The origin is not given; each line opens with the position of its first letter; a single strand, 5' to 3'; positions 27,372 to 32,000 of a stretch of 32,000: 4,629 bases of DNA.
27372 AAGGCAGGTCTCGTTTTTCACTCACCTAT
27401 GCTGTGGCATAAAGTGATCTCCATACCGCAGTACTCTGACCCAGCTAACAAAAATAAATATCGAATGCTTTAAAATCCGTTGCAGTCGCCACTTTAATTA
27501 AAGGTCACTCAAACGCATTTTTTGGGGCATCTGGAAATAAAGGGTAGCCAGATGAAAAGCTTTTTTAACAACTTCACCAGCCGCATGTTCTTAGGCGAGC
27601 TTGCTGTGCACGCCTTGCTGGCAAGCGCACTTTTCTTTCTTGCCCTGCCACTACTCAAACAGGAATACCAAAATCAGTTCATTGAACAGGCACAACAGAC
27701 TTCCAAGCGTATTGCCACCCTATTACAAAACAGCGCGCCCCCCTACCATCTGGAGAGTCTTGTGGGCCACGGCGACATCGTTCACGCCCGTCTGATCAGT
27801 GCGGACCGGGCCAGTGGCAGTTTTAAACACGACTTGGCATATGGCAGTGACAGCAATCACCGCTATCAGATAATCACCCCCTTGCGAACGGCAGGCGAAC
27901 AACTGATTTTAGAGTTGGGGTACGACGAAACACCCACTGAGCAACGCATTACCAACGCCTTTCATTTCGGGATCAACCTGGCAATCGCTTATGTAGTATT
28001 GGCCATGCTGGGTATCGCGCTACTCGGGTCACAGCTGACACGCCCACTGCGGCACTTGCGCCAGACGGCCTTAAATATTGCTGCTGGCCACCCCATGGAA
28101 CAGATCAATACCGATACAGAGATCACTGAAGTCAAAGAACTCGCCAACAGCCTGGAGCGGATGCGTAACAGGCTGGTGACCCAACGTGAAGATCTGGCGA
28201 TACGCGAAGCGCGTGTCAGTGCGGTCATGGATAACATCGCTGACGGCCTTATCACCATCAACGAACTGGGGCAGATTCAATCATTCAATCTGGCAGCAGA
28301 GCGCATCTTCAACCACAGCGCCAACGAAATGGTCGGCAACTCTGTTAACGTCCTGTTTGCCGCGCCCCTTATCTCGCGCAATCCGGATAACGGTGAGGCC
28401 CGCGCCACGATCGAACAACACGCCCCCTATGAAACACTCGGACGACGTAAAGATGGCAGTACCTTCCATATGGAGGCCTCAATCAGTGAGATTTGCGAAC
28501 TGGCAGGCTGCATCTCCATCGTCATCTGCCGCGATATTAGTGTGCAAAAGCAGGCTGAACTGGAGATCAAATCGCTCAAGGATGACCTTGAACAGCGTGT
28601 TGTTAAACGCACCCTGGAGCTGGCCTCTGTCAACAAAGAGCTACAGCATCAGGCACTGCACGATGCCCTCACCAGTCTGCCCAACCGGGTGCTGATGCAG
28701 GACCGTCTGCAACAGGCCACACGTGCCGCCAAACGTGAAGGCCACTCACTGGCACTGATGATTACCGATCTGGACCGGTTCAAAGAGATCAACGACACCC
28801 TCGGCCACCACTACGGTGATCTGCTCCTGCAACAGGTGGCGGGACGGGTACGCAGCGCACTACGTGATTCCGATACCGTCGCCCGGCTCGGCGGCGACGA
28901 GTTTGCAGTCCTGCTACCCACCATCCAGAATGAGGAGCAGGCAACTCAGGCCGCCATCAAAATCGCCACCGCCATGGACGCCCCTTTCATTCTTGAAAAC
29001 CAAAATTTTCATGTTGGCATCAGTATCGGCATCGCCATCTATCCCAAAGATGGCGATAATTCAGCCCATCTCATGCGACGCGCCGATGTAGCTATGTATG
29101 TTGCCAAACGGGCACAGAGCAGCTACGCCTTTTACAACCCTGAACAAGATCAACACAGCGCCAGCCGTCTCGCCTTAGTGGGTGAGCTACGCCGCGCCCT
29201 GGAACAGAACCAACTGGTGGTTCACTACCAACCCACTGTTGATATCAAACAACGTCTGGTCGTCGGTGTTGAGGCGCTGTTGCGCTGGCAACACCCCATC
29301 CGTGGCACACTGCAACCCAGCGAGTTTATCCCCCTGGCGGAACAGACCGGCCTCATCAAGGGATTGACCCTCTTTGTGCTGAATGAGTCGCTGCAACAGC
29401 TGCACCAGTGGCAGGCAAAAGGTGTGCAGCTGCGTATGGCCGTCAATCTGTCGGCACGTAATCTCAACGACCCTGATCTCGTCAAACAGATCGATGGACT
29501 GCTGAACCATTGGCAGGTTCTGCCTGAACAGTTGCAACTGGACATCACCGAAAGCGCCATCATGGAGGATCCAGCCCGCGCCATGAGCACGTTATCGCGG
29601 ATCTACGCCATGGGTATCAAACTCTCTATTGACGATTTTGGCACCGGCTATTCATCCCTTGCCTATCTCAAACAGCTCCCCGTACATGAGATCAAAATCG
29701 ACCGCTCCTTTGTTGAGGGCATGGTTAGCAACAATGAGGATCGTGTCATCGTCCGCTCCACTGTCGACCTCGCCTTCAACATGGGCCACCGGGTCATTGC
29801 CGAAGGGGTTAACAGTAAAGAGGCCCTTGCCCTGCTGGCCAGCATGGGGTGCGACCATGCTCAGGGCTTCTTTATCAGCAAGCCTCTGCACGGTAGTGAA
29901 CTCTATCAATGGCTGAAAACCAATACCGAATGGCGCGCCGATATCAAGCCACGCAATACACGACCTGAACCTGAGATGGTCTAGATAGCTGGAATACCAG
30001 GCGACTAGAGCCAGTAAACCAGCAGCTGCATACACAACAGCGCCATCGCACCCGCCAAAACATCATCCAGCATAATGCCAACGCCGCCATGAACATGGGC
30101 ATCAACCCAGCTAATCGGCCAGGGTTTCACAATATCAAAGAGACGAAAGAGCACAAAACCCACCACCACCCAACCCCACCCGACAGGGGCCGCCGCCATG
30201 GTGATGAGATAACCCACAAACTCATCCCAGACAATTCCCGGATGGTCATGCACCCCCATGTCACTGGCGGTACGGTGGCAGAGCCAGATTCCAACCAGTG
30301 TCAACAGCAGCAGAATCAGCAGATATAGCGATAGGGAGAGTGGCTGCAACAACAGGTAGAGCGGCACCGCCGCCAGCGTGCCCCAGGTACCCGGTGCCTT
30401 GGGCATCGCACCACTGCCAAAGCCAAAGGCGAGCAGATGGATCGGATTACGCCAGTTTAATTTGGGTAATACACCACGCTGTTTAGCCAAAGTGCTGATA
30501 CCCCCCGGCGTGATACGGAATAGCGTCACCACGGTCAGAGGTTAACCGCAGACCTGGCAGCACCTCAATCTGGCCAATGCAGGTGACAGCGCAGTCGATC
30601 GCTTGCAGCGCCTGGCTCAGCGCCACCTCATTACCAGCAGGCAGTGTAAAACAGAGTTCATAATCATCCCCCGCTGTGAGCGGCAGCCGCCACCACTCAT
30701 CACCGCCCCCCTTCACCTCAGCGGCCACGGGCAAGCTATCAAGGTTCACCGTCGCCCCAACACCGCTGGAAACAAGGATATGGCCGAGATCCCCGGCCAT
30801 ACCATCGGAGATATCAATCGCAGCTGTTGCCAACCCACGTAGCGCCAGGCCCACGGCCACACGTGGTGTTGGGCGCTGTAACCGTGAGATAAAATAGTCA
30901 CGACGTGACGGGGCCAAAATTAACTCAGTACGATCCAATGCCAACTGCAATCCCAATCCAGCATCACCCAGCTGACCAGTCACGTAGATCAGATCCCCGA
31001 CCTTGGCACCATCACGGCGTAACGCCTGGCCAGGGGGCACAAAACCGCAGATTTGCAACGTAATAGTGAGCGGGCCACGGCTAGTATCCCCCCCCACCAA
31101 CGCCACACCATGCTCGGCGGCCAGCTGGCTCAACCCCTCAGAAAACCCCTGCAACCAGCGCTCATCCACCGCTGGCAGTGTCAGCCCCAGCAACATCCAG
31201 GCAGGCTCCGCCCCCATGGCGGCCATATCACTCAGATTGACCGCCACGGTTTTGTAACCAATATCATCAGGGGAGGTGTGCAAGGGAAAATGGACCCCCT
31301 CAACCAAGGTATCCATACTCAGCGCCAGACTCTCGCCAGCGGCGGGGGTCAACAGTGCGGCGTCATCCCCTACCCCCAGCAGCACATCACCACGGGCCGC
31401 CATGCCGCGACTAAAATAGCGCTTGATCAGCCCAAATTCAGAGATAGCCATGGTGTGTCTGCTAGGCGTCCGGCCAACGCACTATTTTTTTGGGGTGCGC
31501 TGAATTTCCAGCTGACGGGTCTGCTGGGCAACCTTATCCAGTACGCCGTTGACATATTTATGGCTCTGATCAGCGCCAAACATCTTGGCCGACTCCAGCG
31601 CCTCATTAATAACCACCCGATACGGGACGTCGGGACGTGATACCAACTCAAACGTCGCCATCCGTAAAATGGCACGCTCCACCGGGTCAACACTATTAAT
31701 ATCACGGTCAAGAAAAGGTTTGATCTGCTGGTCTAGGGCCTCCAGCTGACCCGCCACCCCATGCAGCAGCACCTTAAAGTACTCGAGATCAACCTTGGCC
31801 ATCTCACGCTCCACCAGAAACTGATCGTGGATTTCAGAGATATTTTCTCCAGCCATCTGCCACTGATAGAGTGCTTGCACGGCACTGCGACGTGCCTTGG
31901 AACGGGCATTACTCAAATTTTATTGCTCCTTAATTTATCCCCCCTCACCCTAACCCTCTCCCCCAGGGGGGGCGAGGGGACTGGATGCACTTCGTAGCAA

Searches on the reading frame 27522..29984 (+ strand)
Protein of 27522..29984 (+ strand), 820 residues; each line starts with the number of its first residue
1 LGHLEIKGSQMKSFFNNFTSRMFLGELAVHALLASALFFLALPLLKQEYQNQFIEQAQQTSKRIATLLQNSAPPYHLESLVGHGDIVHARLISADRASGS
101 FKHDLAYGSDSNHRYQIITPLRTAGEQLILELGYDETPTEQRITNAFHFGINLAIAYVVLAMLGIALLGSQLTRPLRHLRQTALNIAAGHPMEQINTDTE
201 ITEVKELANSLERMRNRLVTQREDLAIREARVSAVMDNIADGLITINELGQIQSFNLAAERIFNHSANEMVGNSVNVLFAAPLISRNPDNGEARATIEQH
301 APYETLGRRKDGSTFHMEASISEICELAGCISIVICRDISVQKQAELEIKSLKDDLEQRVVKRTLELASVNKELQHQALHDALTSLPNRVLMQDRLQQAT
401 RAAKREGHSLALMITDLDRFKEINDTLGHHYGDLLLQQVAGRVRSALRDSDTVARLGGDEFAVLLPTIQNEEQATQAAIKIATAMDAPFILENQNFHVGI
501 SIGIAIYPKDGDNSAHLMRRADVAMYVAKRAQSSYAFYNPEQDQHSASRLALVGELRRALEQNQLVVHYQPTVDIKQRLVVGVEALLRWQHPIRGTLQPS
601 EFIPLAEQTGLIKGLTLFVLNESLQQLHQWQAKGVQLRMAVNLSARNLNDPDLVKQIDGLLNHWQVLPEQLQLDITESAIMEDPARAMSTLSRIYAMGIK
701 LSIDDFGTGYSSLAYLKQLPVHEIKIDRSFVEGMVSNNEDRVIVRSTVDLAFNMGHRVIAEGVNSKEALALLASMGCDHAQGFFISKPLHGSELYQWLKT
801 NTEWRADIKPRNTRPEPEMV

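Call 39: search_protein_families(library=pfam, proteins=[window:27522-29984:+], max_evalue=0.001)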
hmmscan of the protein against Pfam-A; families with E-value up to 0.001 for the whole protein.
window:27522-29984:+ (820 aa): 8 families
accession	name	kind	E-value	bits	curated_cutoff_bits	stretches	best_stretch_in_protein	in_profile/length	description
PF00563.25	EAL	-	8.5e-74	248.3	31.3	1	555-788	3-236/236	EAL domain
PF00990.26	GGDEF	-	6.3e-50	169.5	23.8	1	378-532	1-158/161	Diguanylate cyclase, GGDEF domain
PF13426.13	PAS_9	-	7.4e-09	36.3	27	1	241-340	2-102/103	PAS domain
PF00989.32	PAS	-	3.4e-08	33.9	22.6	1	231-338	2-112/113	PAS fold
PF00672.30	HAMP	-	2.5e-07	31.4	25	1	168-219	2-52/53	HAMP domain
PF24820.1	Diguanyl_cycl_sensor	-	0.00013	22.3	28.1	1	236-335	2-107/109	Diguanylate cyclase-like sensor domain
PF08448.16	PAS_4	-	0.00016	22.3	23.1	0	237-343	2-109/110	PAS fold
PF13188.13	PAS_8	-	0.00018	21.7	21.8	0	231-276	2-44/65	PAS domain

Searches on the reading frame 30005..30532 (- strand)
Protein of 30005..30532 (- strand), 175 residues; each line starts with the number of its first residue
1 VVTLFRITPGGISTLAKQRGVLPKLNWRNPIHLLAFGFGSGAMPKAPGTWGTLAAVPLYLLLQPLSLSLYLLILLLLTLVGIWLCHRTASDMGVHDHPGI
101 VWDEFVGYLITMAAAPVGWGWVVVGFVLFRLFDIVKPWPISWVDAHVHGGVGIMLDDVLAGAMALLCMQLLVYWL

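Call 39: search_protein_families(library=pfam, proteins=[window:30005-30532:-], max_evalue=0.001)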
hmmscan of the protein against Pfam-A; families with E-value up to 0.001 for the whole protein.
window:30005-30532:- (175 aa): 1 family
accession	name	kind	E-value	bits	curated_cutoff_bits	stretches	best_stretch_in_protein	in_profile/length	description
PF04608.18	PgpA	-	9e-46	155.8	28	1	34-171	2-140/141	Phosphatidylglycerophosphatase A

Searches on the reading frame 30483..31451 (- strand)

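Call 39: search_protein_families(library=pfam, proteins=[window:30483-31451:-], max_evalue=0.001)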
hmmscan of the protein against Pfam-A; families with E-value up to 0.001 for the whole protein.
window:30483-31451:- (322 aa): 2 families
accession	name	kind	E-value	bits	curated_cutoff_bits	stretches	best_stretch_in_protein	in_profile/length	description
PF00586.29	AIRS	-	3.1e-31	108.6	24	1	28-138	1-112/112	AIR synthase related protein, N-terminal domain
PF02769.27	AIRS_C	-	1.4e-08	35.5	23.1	1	150-299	1-149/156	AIR synthase related protein, C-terminal domain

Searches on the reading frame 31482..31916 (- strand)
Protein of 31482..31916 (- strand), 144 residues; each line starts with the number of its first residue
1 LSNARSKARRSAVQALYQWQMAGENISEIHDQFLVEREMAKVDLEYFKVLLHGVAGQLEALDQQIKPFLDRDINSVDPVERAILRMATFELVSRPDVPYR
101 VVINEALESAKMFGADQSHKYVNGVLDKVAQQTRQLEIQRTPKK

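Call 39: search_protein_families(library=pfam, proteins=[window:31482-31916:-], max_evalue=0.001)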
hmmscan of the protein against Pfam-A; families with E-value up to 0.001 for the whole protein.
window:31482-31916:- (144 aa): 1 family
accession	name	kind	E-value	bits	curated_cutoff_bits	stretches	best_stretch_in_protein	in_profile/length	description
PF01029.23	NusB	-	9.1e-34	117.1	23.1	1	7-130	2-132/133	NusB family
